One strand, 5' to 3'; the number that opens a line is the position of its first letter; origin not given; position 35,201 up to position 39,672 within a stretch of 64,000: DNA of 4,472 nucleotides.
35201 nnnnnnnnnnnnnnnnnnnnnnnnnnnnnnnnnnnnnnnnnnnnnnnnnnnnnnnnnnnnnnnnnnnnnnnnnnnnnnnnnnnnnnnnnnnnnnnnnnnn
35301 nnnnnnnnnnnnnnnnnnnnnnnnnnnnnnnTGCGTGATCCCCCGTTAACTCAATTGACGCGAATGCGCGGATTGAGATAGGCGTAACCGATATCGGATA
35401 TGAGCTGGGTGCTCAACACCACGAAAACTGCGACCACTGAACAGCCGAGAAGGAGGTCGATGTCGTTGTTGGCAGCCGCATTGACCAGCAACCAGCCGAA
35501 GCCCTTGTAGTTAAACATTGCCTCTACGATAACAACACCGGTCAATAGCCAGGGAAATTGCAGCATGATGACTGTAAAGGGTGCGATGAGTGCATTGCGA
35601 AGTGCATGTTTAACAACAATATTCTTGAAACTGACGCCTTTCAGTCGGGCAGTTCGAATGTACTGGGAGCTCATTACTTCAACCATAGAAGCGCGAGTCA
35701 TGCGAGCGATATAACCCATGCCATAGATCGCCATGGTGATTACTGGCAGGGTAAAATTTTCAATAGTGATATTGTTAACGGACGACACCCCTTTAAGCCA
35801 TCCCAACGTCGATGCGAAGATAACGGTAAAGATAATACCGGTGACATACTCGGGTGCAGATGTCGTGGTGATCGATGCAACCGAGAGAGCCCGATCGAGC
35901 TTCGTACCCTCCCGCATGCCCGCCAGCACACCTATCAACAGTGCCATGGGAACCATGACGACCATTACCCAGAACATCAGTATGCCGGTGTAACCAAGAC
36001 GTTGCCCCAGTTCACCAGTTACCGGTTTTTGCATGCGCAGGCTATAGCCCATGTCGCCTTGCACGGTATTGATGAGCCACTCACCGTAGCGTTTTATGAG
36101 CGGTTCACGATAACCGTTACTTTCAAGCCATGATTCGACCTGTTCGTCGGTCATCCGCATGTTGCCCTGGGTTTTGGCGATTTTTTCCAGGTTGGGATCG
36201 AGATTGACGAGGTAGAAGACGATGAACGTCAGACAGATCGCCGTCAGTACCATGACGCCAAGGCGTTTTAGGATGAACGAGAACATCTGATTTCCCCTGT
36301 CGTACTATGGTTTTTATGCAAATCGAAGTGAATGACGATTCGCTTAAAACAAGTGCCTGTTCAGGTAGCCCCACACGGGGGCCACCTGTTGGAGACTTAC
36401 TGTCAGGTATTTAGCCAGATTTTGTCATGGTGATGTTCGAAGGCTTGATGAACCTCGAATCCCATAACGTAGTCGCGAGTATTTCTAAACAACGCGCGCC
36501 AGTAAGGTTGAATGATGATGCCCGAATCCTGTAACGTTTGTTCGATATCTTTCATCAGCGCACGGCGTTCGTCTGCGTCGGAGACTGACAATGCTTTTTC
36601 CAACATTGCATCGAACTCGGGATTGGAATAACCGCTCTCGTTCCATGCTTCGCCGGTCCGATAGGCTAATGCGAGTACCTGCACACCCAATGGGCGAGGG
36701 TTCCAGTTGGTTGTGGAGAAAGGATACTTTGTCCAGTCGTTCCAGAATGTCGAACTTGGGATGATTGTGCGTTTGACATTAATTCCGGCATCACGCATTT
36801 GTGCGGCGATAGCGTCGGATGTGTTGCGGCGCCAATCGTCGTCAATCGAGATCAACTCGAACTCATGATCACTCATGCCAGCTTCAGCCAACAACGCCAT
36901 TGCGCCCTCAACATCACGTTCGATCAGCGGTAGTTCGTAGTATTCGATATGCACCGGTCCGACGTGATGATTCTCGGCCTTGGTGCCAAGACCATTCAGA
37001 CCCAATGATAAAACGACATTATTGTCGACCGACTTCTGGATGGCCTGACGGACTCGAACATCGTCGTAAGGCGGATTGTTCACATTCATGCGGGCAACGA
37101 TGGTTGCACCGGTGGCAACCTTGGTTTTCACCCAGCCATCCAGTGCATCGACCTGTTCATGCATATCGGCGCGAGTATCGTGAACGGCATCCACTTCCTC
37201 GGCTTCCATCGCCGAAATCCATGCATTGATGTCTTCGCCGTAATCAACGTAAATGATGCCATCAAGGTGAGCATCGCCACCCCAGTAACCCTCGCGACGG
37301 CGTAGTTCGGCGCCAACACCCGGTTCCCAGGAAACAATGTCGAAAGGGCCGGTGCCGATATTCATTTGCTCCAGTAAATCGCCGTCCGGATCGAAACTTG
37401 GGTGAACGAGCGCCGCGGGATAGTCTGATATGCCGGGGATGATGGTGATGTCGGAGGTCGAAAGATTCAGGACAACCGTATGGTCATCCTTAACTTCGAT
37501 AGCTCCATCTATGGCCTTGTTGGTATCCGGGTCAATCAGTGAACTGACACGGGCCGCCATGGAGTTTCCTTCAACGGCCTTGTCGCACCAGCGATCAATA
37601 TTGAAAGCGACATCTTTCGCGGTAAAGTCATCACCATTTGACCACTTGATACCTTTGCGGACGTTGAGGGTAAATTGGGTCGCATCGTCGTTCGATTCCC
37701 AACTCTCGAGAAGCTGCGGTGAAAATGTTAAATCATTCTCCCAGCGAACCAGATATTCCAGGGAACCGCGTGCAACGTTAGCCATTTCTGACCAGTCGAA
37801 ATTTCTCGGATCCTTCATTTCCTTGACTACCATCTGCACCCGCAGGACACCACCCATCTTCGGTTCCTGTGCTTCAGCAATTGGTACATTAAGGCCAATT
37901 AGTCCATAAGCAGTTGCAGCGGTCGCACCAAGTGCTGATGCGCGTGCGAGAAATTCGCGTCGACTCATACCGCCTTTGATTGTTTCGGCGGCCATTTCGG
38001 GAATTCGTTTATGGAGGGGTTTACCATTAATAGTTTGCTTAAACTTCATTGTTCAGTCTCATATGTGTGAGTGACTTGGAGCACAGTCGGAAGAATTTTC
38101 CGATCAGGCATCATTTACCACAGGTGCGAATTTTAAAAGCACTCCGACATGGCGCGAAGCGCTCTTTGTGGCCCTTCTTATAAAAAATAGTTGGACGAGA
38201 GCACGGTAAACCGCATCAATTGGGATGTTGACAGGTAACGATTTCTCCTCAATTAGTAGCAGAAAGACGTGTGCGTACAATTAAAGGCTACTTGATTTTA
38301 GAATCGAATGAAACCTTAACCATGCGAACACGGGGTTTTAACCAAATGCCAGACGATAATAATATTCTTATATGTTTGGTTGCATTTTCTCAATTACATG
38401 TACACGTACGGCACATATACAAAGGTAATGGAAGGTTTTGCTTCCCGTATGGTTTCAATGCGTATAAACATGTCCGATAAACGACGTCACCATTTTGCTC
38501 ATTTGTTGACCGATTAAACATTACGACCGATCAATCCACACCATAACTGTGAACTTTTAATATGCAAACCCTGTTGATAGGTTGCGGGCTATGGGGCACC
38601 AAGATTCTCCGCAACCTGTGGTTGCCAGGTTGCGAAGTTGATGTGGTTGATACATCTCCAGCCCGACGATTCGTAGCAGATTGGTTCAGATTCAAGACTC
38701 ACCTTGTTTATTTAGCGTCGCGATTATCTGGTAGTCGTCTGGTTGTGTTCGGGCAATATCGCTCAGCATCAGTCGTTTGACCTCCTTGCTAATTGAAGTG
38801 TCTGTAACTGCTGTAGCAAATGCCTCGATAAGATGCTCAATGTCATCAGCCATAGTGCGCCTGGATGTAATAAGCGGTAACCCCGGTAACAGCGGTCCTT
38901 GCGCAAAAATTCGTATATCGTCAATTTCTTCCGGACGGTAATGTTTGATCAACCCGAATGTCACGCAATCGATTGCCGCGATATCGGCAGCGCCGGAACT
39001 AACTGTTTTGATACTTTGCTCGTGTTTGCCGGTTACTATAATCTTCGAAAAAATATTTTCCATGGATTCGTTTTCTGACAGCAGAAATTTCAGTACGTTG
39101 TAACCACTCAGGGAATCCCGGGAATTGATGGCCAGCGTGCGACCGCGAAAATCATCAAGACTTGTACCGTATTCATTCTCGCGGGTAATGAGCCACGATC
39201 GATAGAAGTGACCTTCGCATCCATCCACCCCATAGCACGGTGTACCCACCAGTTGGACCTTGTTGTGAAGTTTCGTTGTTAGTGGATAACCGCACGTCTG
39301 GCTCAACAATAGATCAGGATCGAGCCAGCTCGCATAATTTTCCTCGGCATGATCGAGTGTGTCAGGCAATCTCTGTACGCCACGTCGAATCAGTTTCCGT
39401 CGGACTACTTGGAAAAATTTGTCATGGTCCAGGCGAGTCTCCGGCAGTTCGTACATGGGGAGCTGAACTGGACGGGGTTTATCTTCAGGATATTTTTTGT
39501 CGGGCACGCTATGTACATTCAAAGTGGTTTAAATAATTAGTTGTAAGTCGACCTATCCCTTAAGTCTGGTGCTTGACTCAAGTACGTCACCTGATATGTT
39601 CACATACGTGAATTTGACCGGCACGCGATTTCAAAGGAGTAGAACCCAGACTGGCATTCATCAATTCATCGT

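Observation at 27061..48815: Shared 21-bp-periodic box upstream of mttB1, mttB2 and the GcvT-family gene defines a putative regulon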

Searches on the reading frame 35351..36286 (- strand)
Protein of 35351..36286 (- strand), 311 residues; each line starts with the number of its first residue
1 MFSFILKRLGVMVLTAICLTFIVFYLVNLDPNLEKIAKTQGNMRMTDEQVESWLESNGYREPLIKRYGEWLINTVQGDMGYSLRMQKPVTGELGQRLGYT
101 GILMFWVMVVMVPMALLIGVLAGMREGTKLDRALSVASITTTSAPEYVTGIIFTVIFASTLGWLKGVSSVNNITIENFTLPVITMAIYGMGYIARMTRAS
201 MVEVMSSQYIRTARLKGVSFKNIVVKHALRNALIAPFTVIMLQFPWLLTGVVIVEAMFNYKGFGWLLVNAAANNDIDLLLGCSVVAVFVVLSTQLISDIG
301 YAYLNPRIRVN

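Call 44: search_protein_families(library=pfam, proteins=[window:35351-36286:-])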
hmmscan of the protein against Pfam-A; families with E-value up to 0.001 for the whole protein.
window:35351-36286:- (311 aa): 2 families
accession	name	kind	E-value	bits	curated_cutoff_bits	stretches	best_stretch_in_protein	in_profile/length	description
PF00528.27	BPD_transp_1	-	9.5e-34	117.2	26.4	1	116-309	2-183/184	Binding-protein-dependent transport system inner membrane component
PF19300.4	BPD_transp_1_N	-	0.00062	20.4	23.8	0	1-79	1-77/114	Binding-prot-dependent transport system membrane comp, N-term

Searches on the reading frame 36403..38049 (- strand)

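Call 44: search_protein_families(library=pfam, proteins=[window:36403-38049:-])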
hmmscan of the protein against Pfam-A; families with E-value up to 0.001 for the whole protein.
window:36403-38049:- (548 aa): 1 family
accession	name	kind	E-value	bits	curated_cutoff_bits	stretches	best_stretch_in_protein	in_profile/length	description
PF00496.27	SBP_bac_5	-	2.9e-67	227.8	32.4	1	109-454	2-351/368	Bacterial extracellular solute-binding proteins, family 5 Middle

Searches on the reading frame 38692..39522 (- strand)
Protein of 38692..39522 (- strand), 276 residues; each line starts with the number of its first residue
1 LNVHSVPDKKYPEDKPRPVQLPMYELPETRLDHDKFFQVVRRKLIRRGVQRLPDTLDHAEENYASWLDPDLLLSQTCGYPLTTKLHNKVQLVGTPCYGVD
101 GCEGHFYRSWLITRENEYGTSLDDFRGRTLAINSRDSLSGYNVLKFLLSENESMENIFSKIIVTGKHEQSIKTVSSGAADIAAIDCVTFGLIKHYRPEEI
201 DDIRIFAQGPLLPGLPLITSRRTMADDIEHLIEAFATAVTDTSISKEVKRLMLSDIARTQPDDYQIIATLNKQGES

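Call 4: search_protein_families(library=pfam, proteins=[window:38692-39522:-])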
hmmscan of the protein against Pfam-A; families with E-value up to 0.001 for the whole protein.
window:38692-39522:- (276 aa): 1 family
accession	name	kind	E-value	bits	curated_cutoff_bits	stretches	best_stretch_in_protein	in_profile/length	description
PF12974.12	Phosphonate-bd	-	3.2e-25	89.3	27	1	90-264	71-242/242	ABC transporter, phosphonate, periplasmic substrate-binding protein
